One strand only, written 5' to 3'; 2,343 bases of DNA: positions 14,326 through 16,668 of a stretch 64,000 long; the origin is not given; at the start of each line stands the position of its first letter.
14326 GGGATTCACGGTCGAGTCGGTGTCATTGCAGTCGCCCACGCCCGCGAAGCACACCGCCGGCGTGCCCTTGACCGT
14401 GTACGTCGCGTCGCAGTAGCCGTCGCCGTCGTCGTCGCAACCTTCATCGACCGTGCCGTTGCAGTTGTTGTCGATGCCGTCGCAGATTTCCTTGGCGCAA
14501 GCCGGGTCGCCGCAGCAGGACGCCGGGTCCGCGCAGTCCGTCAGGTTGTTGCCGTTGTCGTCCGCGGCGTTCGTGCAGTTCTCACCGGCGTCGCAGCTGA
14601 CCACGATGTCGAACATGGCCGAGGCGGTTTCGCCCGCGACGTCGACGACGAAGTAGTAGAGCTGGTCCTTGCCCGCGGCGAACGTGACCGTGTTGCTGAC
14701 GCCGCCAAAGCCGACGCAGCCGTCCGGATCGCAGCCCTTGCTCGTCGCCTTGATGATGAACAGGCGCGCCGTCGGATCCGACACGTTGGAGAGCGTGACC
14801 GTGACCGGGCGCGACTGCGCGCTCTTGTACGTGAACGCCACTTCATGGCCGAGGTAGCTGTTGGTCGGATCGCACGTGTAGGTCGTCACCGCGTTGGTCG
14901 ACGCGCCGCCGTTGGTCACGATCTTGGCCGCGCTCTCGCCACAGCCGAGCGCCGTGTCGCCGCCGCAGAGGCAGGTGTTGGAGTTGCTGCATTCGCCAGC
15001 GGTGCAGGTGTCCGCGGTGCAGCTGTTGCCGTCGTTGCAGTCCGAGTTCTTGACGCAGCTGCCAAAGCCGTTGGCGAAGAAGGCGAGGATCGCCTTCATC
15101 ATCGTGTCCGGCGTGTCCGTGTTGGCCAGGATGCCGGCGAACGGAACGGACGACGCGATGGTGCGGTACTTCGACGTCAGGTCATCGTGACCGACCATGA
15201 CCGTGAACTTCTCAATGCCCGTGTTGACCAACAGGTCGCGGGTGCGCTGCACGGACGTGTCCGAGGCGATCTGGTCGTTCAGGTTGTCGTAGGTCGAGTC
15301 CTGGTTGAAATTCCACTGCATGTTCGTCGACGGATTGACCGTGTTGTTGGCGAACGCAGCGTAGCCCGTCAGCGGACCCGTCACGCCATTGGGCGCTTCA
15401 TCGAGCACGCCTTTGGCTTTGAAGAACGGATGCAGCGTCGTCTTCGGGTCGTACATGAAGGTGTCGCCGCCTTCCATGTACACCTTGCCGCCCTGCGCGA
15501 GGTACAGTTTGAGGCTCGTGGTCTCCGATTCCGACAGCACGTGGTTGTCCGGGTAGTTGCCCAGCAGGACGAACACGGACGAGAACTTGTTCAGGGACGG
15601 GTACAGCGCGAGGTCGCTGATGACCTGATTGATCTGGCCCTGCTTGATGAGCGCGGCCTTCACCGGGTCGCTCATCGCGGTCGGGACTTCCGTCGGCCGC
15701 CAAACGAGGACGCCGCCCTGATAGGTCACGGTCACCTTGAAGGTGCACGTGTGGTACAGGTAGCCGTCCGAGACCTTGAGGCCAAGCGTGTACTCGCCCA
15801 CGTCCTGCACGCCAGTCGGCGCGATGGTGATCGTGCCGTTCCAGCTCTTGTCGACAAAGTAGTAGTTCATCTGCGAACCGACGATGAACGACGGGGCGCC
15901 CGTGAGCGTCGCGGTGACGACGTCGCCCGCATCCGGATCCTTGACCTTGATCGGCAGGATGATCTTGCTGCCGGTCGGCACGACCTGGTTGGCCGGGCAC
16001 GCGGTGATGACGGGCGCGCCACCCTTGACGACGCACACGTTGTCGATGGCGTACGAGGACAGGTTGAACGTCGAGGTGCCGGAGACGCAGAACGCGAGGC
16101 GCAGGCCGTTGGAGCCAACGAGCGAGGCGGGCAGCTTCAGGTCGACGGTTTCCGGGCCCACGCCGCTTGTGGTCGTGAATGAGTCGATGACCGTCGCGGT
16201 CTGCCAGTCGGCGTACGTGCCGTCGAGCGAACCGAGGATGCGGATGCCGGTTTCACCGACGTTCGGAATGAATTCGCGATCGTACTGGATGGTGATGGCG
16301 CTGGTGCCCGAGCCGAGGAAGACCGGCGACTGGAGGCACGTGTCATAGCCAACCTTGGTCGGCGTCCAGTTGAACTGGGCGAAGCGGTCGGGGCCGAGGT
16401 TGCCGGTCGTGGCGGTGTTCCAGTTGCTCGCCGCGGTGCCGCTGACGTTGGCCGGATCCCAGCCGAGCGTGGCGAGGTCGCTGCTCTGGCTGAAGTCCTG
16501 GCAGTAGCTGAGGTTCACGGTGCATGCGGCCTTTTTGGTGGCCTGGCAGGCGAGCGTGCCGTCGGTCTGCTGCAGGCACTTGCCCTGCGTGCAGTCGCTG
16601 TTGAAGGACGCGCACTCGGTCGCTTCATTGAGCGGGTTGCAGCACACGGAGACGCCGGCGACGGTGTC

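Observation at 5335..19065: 13.7-kb gene for a >4,500-aa Cys-rich repeat lipoprotein adjacent to tRNA-Pro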

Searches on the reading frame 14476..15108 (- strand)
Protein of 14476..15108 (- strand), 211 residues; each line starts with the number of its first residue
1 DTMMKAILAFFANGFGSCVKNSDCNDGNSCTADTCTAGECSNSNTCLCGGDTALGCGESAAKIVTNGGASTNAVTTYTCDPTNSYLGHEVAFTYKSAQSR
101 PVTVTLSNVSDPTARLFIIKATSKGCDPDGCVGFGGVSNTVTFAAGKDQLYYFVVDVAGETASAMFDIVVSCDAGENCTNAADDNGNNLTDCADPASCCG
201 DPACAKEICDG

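Call 12: search_protein_families(library=pfam, proteins=[window:14476-15108:-], max_evalue=1)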
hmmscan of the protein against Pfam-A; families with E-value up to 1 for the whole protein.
seq(211 aa): 1 family
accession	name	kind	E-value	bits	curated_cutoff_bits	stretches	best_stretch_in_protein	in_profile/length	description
PF17963.7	Big_9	-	0.036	15.4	23.6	1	100-168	17-88/89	Bacterial Ig domain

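Call 13: search_protein_families(library=ncbifam, proteins=[window:14476-15108:-], max_evalue=1)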
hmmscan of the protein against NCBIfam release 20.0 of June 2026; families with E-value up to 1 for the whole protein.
seq(211 aa): 1 family
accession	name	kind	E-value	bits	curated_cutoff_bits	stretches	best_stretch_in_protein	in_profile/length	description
NF012211.1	tand_rpt_95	domain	0.028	14.3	90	0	145-170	59-84/98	tandem-95 repeat protein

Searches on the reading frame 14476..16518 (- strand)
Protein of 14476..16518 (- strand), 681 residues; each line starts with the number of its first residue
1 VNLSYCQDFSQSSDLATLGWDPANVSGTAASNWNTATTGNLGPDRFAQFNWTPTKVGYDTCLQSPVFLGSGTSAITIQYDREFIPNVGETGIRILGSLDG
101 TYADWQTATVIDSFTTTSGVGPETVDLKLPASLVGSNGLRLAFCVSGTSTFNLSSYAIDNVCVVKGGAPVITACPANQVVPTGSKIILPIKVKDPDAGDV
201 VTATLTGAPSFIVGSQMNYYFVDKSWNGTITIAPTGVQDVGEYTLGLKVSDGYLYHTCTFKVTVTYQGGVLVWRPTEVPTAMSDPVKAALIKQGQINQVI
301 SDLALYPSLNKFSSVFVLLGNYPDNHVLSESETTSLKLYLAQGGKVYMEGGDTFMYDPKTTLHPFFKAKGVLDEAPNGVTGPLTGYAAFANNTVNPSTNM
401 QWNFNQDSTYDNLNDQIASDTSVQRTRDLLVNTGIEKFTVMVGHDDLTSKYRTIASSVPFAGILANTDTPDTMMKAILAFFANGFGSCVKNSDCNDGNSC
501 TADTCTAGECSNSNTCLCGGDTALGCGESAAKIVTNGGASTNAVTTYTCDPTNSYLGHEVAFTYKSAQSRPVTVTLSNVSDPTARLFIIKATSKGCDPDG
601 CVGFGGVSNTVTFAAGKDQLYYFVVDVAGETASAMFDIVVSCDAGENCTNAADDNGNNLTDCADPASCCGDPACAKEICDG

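Call 53: predict_structure(alignment_id=A1)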
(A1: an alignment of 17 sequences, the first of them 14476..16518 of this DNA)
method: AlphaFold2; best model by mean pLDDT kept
length: 681 residues; sequences in the alignment: 17
mean_pLDDT: 83.9   pTM: 0.64
mean pLDDT of the five models: 83.9, 83.0, 81.0, 80.1, 78.7
residues with pLDDT >= 90: 243; 70-90: 368; 50-70: 48; < 50: 22
segments of 3 or more residues with pLDDT < 50: 538-540, 663-681
pLDDT, mean of each block of 10 residues (from residue 1): 81 84 87 85 81 75 89 88 85 92 88 85 87 88 89 87 88 89 92 83 90 91 90 89 89 88 90 92 93 91 85 94 87 92 93 81 88 70 90 81 90 80 83 82 92 95 94 96 89 78 84 72 86 68 72 75 82 90 88 79 82 81 84 86 68 58 48 36 27
secondary structure, 60 per line:
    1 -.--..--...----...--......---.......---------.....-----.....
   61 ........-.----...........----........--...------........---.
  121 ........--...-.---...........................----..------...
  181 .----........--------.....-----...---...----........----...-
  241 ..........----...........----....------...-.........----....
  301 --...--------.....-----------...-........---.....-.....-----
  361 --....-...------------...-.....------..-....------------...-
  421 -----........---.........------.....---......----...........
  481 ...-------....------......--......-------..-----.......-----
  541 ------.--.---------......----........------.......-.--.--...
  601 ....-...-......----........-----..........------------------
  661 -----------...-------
elements in order: E21-26 E33-36 E46-50 E56-68 E75-85 E90-97 E109-116 E120-128 E139-149 E153-165 E178-181 E186-193 E202-206 E212-214 E218-220 E225-232 E241-250 E255-265 E270-273 H284-292 E297-300 E314-318 H334-341 E345-349 H351-355 H363-366 E368-370 E383-385 E401-404 E417-419 E426-433 E437-445 E452-456 E463-465 H470-483 H491-494 E501-506 E509-514 E529-535 E560-565 E570-577 E584-590 E601-604 E610-615 E620-627 E633-642

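Call 55: fold_search(model_id=the predicted structure, library=pdb)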
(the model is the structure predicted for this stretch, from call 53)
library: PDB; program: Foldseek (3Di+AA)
matches with E <= 10: 2000; with E <= 0.001: 42
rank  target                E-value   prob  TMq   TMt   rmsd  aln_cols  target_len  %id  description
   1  4gwm_A                4.5e-07  1.00  0.20  0.24  10.3       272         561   12  Crystal structure of human promeprin beta (released 2012-09-19)
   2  7uab_H                5.3e-07  1.00  0.20  0.25   8.6       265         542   12  Human pro-meprin alpha (zymogen state) (released 2022-11-02)
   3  7uae_A                1.2e-06  1.00  0.20  0.25   8.4       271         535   12  Human meprin alpha (active state) (released 2022-11-02)
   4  7uac_H                1.2e-06  1.00  0.21  0.26   9.2       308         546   11  Human pro-meprin alpha (zymogen state) (released 2022-11-02)
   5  4gwm_B                1.2e-06  1.00  0.20  0.24  10.3       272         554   12  Crystal structure of human promeprin beta (released 2012-09-19)
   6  7uaf_C                1.8e-06  1.00  0.20  0.25  12.2       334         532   11  Human meprin alpha inhibitory complex with compound 10d (N~3~,N~3~-bis[(2H-1,3-benzodioxol-5-yl)methyl]-N-hydroxy-beta (released 2022-11-02)
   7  7uaf_D                3.6e-06  1.00  0.20  0.25   8.6       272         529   12  Human meprin alpha inhibitory complex with compound 10d (N~3~,N~3~-bis[(2H-1,3-benzodioxol-5-yl)methyl]-N-hydroxy-beta (released 2022-11-02)
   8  7auw_A                4.1e-06  1.00  0.20  0.25   8.1       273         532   12  Inhibitory complex of human meprin beta with mouse fetuin-B. (released 2021-04-14)
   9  6dlh                  4.3e-06  1.00  0.12  0.12  15.2       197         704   17  Endo-fucoidan hydrolase MfFcnA4 from glycoside hydrolase family 107 (released 2018-10-03)
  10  4gwn_A                8.8e-06  1.00  0.20  0.24   8.1       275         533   12  Crystal structure of human mature meprin beta (released 2012-09-19)
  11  8yt7                  1.1e-05  1.00  0.16  0.49   7.4       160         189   15  Crystal structure of the MAM domain of Spodoptera frugiperda Scavenger Receptor-C (released 2025-04-02)
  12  6dms                  1.9e-05  1.00  0.12  0.12  17.0       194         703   22  Endo-fucoidan hydrolase MfFcnA4_H294Q from glycoside hydrolase family 107 (released 2018-10-03)
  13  8zi4_A                3.9e-05  1.00  0.15  0.17  21.8       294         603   11  Cryo-EM structure of wtEP-trypsinogen (released 2025-05-21)
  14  4edq_A                4.6e-05  1.00  0.13  0.18   3.1       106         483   14  MBP-fusion protein of myosin-binding protein c residues 149-269 (released 2013-03-20)
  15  6a48                  4.8e-05  0.92  0.19  0.20  25.5       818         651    9  Crystal structure of reelin N-terminal region (released 2019-06-19)
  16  4itc                  6.0e-05  1.00  0.19  0.69   3.5       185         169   13  Crystal Structure Analysis of the K1 Cleaved Adhesin domain of Lys-gingipain (Kgp) from Porphyromonas gingivalis W83 (released 2013-09-25)
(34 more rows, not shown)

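Call 56: find_related_loci(query=A1, collection=genome_contigs, flank=10000)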
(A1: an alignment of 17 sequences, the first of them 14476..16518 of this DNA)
Query A1 (681 aa) in genome_contigs; peptide patterns used: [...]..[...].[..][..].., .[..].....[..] (x = any residue, [..] = any of these).
599 stretches matched a pattern (row limit reached: there are more); 531 encode a relative of the query (tblastn E <= 1e-3); the best 80 are kept; 78 distinct loci.
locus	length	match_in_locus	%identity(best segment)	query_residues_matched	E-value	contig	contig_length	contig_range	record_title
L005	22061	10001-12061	83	1-681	0e+0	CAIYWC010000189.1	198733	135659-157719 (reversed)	MAG: uncultured Myxococcales bacterium isolate AlinenLipids_bin-2060 genome assembly, contig: bin-2060:189/236, whole ge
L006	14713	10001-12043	84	1-681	0e+0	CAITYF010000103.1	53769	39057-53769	MAG: uncultured Myxococcales bacterium isolate Ja1_bin-0143 genome assembly, contig: bin-0143:103/272, whole genome shot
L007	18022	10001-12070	79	1-681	0e+0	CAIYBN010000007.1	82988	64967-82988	MAG: uncultured Myxococcales bacterium isolate MJ-time_bin-1663 genome assembly, contig: bin-1663:007/149, whole genome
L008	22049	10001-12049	55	1-681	0e+0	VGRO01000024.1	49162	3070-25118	MAG: Deltaproteobacteria bacterium isolate M_DeepCast_65m_m1_011 M_DeepCast_65m_m1_011_Ga0194120_10001150, whole genome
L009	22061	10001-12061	53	1-681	0e+0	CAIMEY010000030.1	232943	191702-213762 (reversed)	MAG: uncultured Myxococcales bacterium isolate Umea_bin-05835 genome assembly, contig: bin-05835:030/123, whole genome s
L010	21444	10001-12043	53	1-681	0e+0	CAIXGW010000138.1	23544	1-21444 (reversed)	MAG: uncultured Myxococcales bacterium isolate ErkenSummer_bin-0937 genome assembly, contig: bin-0937:138/404, whole gen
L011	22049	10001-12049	55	1-681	0e+0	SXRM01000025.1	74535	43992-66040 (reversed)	MAG: Proteobacteria bacterium isolate F1-140-MAGs058 F1-140__c30498, whole genome shotgun sequence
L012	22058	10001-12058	53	1-681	0e+0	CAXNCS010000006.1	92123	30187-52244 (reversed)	MAG: Myxococcota bacterium isolate MiH-14oct19-125 genome assembly, contig: MiH-14oct19-C270, whole genome shotgun seque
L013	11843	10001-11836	57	1-610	0e+0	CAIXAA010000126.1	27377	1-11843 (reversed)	MAG: uncultured Myxococcales bacterium isolate MJ120716A_bin-0880 genome assembly, contig: bin-0880:126/998, whole genom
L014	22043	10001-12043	53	1-680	0e+0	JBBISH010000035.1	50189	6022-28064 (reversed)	MAG: Myxococcales bacterium isolate STS170223_bin_369 NODE_433_length_50189_cov_2.43983, whole genome shotgun sequence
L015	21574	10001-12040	52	1-681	0e+0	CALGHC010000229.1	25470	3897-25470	MAG TPA_asm: uncultured Myxococcales bacterium isolate ERR2206756_bin.84_CONCOCT_v1.1_MAG genome assembly, contig: ERZ88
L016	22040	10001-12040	52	1-681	0e+0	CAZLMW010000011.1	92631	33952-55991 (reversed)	MAG TPA_asm: uncultured Enterobacteriaceae bacterium isolate binchicken_co46_896 genome assembly, contig: NODE_336_lengt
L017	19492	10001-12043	53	1-680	0e+0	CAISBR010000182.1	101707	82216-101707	MAG: uncultured Myxococcales bacterium isolate Ki3-D4_bin-362 genome assembly, contig: bin-362:182/244, whole genome sho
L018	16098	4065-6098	51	3-681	0e+0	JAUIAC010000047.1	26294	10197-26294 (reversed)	MAG: bacterium isolate 5_bin.26 NODE_1518_length_26294_cov_2.851339, whole genome shotgun sequence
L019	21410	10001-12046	52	1-681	0e+0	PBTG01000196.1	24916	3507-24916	MAG: Myxococcales bacterium isolate NP66 MHASMcontig_107513, whole genome shotgun sequence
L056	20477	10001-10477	39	301-481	3e-22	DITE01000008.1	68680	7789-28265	MAG TPA_asm: Bacteroidales bacterium UBA6192 UBA6192_contig_1530, whole genome shotgun sequence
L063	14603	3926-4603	32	243-482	5e-21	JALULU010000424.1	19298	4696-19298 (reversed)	MAG: Acidobacteria bacterium isolate S145_maxbin2_scaf2bin.107 S145_NODE_848_length_19298_cov_9.490846, whole genome sho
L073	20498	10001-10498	35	304-485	3e-20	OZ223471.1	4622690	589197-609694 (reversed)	MAG: Bacteroidales bacterium isolate a5dadea3-f0cc-47fd-ae8e-5886e0073126 genome assembly, chromosome: 1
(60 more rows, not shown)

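Call 58: search_solved_structures(query=A1, max_evalue=10)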
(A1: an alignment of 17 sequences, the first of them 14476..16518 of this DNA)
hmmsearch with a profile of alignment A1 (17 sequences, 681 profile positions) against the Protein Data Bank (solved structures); distinct sequences matched with E-value up to 10: 2.
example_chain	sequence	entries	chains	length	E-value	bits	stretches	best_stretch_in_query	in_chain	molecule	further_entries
7xjv_A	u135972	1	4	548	0.18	13.3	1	218-292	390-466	Alpha-1,3-mannosyltransferase MNT2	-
7plp_A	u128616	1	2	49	0.19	13.3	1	646-676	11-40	Teneurin-4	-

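Call 66: search_protein_families(library=pfam, proteins=[L056:7100-10783:+, L073:7202-10789:+, L063:2663-4801:+], max_evalue=0.01)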
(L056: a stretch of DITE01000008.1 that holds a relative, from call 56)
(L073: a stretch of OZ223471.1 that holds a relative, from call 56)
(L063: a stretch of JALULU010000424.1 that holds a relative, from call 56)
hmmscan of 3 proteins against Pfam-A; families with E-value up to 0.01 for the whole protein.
L056:7100-10783:+ (1227 aa): 6 families
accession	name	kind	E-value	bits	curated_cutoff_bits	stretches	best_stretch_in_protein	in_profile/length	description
PF01364.23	Peptidase_C25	-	4.5e-51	174.7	23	1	264-615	1-374/374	Peptidase family C25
PF08126.16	Propeptide_C25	-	1.5e-15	57.3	22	1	51-231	8-183/205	Propeptide_C25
PF03785.20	Peptidase_C25_C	-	9.1e-15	54.7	25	1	620-694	1-75/79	Peptidase family C25, C terminal ig-like domain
PF18962.6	Por_Secre_tail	-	2.1e-12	47.6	27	1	1147-1225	1-75/75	Secretion system C-terminal sorting domain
PF13585.12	CHU_C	-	0.0018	18.8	27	1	1165-1223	26-83/86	CHU_C Type IX secretion signal domain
PF25560.1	DUF7932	-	0.0028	18.5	27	1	822-857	2-38/130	Domain of unknown function (DUF7932)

L073:7202-10789:+ (1195 aa): 6 families
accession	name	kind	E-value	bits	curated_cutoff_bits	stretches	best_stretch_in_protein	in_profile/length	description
PF01364.23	Peptidase_C25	-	2.3e-57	195.4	23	1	242-577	1-373/374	Peptidase family C25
PF08126.16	Propeptide_C25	-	6.3e-36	123.8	22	1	36-194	12-172/205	Propeptide_C25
PF03785.20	Peptidase_C25_C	-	1.5e-22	79.6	25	1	583-660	1-78/79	Peptidase family C25, C terminal ig-like domain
PF18962.6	Por_Secre_tail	-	2.4e-10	41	27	1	1117-1192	2-74/75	Secretion system C-terminal sorting domain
PF13860.13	FlgD_ig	-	6.9e-05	23.2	27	1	1124-1179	9-72/79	FlgD Ig-like domain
PF07705.17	CARDB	-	0.0031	18.1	22.7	1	803-877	11-79/101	CARDB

L063:2663-4801:+ (712 aa): 3 families
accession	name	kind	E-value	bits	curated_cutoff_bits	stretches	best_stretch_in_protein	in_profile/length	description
PF00112.29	Peptidase_C1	-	6.7e-55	187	20.7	1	112-310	1-207/220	Papain family cysteine protease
PF00404.24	Dockerin_1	-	2.7e-12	47.1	22.9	1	653-708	2-57/57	Dockerin type I domain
PF03051.21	Peptidase_C1_2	-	0.0012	18.2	22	0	264-304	355-396/438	Peptidase C1-like family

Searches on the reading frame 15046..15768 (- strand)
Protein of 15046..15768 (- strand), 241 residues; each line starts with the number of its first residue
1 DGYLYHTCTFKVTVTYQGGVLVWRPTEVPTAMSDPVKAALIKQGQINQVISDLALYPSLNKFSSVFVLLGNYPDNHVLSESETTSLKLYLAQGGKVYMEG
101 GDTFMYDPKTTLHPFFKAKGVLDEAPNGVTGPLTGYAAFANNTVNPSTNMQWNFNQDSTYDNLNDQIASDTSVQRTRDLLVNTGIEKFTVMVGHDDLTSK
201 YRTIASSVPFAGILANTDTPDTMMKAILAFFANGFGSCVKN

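Call 12: search_protein_families(library=pfam, proteins=[window:15046-15768:-], max_evalue=1)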
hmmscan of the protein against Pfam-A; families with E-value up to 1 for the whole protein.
seq(241 aa): 0 families

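Call 13: search_protein_families(library=ncbifam, proteins=[window:15046-15768:-], max_evalue=1)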
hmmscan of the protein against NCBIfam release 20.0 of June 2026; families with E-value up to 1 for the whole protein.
seq(241 aa): 0 families

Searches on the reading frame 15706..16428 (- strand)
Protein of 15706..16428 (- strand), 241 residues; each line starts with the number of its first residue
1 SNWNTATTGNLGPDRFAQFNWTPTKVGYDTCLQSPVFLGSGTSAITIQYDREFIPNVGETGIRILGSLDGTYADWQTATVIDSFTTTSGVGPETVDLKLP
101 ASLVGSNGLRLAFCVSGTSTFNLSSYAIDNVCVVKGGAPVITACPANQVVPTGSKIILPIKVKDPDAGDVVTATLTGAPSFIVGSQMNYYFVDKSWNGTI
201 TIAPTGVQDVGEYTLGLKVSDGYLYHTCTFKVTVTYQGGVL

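Call 12: search_protein_families(library=pfam, proteins=[window:15706-16428:-], max_evalue=1)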
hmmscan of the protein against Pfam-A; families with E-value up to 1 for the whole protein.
seq(241 aa): 2 families
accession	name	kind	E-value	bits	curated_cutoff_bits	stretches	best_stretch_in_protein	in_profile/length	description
PF05345.18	He_PIG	-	0.00059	20.7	24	1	138-235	1-96/96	Putative Ig domain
PF13927.12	Ig_3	-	0.03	15.3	30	1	139-214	2-73/78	Immunoglobulin domain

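Call 13: search_protein_families(library=ncbifam, proteins=[window:15706-16428:-], max_evalue=1)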
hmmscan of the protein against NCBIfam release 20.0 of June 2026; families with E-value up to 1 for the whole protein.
seq(241 aa): 0 families
